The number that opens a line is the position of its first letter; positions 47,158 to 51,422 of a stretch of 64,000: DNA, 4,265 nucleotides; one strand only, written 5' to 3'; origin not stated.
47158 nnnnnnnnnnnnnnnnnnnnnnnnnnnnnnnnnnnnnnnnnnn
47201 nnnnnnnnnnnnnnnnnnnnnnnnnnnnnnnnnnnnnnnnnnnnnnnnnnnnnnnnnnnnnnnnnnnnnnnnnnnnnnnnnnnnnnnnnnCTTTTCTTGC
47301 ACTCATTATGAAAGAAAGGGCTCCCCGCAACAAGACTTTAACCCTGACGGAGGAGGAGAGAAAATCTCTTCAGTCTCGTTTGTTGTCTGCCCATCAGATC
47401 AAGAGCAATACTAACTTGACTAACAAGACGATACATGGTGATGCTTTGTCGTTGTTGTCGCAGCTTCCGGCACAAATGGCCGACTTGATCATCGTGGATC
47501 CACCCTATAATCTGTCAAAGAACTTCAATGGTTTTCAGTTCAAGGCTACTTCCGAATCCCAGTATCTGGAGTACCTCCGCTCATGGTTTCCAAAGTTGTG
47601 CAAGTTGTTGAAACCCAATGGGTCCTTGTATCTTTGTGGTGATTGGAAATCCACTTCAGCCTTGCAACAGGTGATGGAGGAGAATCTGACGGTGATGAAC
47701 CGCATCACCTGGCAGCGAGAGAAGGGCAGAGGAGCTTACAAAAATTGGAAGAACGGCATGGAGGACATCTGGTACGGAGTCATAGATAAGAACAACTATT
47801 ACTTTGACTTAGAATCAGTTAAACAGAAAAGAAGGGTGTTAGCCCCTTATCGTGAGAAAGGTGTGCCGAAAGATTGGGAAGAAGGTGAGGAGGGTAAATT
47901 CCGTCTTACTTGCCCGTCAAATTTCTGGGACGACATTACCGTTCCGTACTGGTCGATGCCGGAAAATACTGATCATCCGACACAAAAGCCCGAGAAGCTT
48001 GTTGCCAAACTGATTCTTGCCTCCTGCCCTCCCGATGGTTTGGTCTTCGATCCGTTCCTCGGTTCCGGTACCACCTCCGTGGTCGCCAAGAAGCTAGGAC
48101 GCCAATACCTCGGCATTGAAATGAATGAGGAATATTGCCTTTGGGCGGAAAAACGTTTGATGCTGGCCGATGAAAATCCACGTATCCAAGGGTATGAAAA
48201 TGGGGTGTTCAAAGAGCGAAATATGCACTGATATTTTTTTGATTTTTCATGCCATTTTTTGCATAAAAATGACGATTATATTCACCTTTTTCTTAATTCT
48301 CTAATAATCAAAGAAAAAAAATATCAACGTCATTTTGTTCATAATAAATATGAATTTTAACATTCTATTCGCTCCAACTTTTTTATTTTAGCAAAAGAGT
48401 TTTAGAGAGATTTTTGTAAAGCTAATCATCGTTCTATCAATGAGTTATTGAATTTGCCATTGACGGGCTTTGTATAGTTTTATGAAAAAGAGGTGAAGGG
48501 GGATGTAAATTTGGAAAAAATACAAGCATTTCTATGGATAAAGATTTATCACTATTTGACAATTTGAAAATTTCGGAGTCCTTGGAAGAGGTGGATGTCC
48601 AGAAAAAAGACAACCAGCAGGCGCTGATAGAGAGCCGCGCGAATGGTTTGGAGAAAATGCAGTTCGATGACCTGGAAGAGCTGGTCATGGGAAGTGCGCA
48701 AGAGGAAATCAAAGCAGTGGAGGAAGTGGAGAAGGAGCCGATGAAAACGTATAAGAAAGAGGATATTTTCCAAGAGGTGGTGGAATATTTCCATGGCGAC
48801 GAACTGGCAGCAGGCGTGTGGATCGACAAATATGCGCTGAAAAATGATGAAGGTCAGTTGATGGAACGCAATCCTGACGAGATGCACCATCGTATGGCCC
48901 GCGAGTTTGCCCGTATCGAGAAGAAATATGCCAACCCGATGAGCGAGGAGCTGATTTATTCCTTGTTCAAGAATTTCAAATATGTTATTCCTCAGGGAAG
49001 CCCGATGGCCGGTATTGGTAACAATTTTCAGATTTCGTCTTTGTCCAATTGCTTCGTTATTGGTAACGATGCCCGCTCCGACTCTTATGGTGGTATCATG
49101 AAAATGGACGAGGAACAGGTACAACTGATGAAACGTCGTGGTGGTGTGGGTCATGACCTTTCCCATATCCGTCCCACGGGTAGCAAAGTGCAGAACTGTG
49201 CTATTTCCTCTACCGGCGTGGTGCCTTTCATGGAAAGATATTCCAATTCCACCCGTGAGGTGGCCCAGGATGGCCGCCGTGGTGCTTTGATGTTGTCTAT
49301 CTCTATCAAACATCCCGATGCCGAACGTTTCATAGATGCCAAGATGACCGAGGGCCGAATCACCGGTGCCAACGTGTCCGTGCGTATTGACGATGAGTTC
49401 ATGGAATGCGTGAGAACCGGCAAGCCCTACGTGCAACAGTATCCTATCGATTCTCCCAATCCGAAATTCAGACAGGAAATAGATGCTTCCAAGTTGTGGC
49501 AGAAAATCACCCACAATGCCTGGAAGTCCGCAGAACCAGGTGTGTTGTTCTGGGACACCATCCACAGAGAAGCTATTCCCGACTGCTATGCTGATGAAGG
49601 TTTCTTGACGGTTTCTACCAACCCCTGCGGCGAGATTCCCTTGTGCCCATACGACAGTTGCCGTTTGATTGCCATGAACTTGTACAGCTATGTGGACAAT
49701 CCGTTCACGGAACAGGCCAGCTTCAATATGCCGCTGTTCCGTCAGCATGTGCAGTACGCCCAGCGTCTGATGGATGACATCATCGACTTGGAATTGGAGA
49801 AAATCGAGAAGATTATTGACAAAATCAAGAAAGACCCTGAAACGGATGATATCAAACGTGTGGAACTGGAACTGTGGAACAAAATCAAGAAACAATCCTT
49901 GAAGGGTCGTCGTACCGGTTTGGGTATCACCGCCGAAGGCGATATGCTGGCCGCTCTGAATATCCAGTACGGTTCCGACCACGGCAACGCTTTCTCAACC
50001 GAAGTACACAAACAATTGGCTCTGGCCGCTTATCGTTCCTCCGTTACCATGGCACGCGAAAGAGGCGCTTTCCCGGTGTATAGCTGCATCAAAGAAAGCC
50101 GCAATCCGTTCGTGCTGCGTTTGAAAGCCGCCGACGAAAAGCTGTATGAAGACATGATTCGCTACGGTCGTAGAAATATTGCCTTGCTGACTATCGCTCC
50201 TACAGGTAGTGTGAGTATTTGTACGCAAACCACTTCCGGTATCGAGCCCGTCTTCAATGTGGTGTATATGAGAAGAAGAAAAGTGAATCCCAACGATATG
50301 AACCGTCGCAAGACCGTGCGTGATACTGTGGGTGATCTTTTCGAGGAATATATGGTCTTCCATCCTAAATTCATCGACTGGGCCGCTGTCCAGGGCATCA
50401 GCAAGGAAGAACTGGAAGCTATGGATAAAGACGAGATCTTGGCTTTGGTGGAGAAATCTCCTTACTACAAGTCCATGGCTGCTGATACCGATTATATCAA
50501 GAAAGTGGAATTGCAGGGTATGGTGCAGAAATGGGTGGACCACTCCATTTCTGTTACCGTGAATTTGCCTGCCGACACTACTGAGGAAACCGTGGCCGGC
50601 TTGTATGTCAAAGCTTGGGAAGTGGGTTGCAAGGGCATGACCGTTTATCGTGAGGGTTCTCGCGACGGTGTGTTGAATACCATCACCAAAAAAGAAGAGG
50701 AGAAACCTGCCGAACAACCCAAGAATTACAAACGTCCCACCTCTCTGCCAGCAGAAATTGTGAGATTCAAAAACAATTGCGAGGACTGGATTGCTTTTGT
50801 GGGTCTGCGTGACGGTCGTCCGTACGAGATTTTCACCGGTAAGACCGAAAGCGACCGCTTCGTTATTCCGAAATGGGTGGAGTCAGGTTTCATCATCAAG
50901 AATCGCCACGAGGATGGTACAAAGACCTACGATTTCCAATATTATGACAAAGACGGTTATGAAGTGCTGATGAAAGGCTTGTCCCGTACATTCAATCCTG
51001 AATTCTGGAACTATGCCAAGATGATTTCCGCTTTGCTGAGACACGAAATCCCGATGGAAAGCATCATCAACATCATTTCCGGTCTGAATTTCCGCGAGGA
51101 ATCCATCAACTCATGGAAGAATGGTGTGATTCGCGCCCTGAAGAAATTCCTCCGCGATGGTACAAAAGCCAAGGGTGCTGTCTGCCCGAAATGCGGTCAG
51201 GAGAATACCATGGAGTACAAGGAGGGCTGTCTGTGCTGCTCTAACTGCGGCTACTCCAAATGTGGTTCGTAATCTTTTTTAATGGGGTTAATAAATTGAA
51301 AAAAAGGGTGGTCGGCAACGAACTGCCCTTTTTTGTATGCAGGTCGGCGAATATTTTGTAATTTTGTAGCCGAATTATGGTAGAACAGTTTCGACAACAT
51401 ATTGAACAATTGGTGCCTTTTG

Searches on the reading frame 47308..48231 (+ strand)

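Call 7: search_protein_families(library=pfam, proteins=[window:47308-48231:+], max_evalue=0.001)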
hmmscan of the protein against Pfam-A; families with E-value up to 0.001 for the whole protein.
window:47308-48231:+ (307 aa): 1 family
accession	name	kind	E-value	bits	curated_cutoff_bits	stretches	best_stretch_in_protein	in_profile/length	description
PF01555.25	N6_N4_Mtase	-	4.8e-44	151.4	26.7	1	59-281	2-220/221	DNA methylase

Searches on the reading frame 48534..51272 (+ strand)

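Call 74: search_protein_families(library=pfam, proteins=[window:48534-51272:+], max_evalue=0.001)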
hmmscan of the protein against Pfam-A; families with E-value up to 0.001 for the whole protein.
window:48534-51272:+ (912 aa): 2 families
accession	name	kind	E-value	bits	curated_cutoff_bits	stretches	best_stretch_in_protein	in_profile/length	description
PF02867.20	Ribonuc_red_lgC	-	3.1e-88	297.1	23.9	1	171-705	1-523/523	Ribonucleotide reductase, barrel domain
PF00317.26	Ribonuc_red_lgN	-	3e-06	27.6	28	1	89-153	4-65/77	Ribonucleotide reductase, all-alpha domain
